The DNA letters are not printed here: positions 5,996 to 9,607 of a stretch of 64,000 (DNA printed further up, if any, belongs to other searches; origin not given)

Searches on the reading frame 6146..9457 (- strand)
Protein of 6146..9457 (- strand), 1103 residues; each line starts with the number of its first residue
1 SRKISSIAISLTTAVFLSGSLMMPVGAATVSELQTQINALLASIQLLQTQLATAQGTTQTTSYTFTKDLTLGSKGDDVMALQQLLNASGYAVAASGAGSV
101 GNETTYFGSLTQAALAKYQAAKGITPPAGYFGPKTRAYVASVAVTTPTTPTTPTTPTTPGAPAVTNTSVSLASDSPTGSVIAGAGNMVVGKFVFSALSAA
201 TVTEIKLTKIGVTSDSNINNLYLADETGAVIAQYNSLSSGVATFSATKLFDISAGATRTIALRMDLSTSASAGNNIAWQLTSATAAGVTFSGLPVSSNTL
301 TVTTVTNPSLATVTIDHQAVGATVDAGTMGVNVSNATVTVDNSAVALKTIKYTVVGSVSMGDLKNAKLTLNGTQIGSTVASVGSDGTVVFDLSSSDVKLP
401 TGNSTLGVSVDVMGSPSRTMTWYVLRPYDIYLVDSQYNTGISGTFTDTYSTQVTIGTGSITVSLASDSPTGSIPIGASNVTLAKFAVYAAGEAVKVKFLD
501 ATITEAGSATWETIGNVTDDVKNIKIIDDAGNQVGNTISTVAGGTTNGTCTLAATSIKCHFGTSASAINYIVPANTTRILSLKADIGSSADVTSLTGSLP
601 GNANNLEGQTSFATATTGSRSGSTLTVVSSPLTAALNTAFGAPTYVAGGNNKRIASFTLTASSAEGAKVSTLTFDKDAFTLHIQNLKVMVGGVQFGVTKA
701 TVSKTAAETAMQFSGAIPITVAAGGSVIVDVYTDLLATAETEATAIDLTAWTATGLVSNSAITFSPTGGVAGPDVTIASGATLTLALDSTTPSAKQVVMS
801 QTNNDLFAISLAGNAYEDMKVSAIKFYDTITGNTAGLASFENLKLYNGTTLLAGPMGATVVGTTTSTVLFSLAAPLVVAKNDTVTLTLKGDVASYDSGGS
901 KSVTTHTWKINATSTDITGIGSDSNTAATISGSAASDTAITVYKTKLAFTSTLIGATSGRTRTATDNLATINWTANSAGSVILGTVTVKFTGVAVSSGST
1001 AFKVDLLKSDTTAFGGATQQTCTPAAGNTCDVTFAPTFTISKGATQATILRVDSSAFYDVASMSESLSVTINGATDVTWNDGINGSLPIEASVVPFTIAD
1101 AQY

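Call 108: search_protein_families(library=pfam, proteins=[window:6146-9457:-], max_evalue=0.00001)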
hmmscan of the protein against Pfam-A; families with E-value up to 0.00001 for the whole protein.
window:6146-9457:- (1103 aa): 1 family
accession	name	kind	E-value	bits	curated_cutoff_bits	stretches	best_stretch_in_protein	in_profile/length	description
PF01471.23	PG_binding_1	-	2.4e-09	37.7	23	1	75-137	2-55/57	Putative peptidoglycan binding domain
